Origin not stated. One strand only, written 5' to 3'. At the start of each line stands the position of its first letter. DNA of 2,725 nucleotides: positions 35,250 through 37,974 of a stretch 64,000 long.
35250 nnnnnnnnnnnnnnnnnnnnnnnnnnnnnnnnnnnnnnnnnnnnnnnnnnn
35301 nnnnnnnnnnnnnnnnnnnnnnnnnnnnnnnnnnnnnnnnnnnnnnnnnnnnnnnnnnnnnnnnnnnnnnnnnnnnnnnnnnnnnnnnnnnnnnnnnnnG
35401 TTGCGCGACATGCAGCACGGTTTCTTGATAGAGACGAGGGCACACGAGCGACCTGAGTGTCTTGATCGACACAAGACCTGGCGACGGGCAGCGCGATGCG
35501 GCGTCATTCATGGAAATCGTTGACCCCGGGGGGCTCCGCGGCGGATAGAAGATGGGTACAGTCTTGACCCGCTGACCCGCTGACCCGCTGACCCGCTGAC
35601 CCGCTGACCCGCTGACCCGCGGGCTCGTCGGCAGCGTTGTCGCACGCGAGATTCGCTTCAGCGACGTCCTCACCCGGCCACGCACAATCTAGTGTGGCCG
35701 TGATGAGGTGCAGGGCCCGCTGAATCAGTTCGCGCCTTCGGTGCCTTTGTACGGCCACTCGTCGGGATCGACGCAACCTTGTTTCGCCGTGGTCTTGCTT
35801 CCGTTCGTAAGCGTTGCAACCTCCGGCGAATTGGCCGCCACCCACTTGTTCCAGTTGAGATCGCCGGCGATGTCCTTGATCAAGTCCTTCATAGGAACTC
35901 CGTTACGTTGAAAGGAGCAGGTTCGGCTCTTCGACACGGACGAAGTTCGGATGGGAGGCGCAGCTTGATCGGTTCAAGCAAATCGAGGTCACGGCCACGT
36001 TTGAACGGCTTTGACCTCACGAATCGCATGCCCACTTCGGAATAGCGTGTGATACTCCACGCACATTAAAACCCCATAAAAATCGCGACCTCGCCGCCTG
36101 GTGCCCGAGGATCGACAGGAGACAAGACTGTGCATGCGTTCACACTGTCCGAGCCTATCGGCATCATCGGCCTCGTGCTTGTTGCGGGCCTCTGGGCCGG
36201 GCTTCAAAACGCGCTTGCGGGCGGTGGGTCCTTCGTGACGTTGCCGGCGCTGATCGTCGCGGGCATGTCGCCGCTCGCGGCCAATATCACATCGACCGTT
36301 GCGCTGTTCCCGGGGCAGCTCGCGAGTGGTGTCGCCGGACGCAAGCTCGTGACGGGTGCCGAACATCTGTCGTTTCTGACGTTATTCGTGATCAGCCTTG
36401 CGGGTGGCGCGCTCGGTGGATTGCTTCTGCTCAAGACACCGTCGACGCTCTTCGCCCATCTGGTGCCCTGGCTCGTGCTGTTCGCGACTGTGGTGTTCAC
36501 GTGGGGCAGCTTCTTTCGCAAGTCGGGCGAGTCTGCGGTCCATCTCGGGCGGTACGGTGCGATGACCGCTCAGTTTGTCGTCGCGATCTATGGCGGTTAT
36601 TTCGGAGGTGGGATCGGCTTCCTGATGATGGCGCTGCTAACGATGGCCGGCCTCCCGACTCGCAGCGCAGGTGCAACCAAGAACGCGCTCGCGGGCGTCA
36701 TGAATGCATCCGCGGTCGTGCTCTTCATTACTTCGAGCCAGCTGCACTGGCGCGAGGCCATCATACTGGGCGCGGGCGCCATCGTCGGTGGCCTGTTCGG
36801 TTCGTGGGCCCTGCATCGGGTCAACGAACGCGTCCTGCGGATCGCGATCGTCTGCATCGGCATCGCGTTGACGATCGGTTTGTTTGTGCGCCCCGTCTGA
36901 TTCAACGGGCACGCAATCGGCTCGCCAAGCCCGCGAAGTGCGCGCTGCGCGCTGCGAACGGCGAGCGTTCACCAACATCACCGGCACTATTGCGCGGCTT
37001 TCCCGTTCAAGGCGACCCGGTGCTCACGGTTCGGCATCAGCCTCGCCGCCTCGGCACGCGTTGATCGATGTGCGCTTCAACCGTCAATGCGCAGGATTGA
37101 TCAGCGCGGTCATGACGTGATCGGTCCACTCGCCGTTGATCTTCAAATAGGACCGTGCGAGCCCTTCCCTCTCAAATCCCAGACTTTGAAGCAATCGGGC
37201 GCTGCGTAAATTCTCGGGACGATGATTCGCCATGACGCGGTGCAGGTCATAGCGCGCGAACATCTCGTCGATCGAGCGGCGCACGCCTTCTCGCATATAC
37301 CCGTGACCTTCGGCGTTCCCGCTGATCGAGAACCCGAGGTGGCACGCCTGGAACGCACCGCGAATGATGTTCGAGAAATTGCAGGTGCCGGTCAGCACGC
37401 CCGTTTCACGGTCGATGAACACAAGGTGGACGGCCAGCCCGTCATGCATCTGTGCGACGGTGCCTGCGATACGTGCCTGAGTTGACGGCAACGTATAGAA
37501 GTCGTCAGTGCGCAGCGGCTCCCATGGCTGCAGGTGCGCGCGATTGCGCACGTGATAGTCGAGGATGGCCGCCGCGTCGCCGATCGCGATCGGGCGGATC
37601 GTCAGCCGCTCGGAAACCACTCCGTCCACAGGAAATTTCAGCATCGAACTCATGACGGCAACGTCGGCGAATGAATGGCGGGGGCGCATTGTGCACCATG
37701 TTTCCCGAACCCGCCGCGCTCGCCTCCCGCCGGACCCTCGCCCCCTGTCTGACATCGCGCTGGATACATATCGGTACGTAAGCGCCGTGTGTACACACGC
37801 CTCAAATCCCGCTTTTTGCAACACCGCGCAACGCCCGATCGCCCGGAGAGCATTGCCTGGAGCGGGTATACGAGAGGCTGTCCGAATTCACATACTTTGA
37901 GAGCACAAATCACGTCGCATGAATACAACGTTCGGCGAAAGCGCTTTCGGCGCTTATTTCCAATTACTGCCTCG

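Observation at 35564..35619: (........)x7 octanucleotide tandem repeat at the 5' end of a hypothetical gene: candidate phase-variation switch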

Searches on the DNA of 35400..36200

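Call 68: search_rna_families(source=window, start=35400, end=36200, threshold=evalue, max_evalue=1)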
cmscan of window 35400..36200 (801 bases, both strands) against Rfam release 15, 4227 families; matches with E-value up to 1: 1.
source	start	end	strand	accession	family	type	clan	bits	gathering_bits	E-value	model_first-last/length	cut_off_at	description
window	35774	35942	+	RF02514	5_ureB_sRNA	Gene; sRNA;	-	13.3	40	0.52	1-292/292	no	5' ureB small RNA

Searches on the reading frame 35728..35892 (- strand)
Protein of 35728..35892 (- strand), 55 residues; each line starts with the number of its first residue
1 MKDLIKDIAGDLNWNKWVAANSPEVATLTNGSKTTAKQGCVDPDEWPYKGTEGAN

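Call 38: find_homologous_proteins(query=window:35728-35892:-, max_evalue=10)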
Query window:35728-35892:- (55 aa): 2 proteins with E <= 10 among 2 candidates.
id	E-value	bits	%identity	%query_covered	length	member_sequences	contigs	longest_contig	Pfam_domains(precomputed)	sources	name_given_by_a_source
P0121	2.8e-28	114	95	100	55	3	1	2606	-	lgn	-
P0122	3.1e-16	76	69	100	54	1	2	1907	-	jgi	jgi:hypothetical protein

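Call 42: find_encoding_contigs(protein=P0121, flank=5000, max_places=6)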
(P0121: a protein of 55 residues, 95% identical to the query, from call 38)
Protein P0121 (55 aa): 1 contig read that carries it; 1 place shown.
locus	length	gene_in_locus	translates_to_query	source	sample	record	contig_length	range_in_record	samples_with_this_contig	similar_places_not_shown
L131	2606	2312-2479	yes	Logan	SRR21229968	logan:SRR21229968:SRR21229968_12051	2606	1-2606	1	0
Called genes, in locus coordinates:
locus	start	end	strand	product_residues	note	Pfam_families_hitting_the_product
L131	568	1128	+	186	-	PF13302:Acetyltransf_3, PF13420:Acetyltransf_4 (weak), PF00583:Acetyltransf_1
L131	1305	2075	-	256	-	PF01925:TauE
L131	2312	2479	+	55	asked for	-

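Call 43: list_cluster_members(proteins=[P0121, P0001, P0002])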
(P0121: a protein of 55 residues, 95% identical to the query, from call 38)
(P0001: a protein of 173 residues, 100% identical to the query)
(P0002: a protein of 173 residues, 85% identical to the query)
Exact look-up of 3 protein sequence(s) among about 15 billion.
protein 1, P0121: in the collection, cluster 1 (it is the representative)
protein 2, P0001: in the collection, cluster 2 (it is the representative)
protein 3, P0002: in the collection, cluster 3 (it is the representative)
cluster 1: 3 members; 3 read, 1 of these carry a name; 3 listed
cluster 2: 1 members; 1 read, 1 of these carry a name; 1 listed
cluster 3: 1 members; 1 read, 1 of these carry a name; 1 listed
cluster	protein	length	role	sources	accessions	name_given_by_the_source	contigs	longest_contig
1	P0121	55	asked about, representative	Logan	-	-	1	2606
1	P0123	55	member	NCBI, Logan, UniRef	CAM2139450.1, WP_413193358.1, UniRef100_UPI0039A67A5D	protein of unknown function [Pararobbsia alpina] | hypothetical protein n=1 Tax=Pararobbsia alpina TaxID=621374 RepID=UPI0039A67A5D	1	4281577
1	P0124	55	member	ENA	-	-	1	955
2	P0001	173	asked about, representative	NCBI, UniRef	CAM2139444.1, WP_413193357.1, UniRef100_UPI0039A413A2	conserved protein of unknown function [Pararobbsia alpina] | hypothetical protein n=1 Tax=Pararobbsia alpina TaxID=621374 RepID=UPI0039A413A2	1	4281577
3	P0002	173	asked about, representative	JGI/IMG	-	hypothetical protein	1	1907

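Call 45: find_encoding_contigs(protein=P0124, flank=5000, max_places=6)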
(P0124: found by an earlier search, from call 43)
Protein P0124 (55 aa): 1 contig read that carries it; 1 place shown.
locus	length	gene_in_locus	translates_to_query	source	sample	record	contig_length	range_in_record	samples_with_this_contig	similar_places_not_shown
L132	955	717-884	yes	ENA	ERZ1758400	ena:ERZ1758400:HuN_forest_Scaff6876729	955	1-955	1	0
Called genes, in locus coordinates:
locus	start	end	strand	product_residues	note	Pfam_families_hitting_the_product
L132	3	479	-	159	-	?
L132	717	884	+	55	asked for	-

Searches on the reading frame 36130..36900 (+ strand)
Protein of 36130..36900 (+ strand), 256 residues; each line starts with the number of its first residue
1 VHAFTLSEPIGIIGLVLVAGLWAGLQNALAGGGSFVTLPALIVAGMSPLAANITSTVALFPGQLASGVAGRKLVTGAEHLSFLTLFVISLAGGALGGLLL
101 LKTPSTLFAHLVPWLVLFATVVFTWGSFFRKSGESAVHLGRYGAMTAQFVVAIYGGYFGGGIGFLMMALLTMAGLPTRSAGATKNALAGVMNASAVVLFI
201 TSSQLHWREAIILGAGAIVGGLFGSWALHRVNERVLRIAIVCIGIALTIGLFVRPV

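Call 4: search_protein_families(library=pfam, proteins=[window:36130-36900:+], max_evalue=0.01)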
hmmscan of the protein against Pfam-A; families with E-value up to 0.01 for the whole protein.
window:36130-36900:+ (256 aa): 1 family
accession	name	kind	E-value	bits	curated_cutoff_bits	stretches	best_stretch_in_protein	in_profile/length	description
PF01925.25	TauE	-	1e-35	124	32.6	1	17-249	2-235/237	Sulfite exporter TauE/SafE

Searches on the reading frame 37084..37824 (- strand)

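Call 4: search_protein_families(library=pfam, proteins=[window:37084-37824:-], max_evalue=0.01)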
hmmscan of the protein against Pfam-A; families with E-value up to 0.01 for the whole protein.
window:37084-37824:- (246 aa): 4 families
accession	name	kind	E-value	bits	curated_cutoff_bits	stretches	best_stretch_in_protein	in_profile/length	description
PF13302.13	Acetyltransf_3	-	4.5e-21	76.4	25.4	1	73-218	1-138/138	Acetyltransferase (GNAT) domain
PF13420.13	Acetyltransf_4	-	8.4e-07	29.6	24.3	1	131-238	47-155/155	Acetyltransferase (GNAT) domain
PF00583.31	Acetyltransf_1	-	2.2e-06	28.4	20.7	1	134-217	34-116/116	Acetyltransferase (GNAT) family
PF13523.12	Acetyltransf_8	-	0.001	19.1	27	1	171-221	91-141/145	Acetyltransferase (GNAT) domain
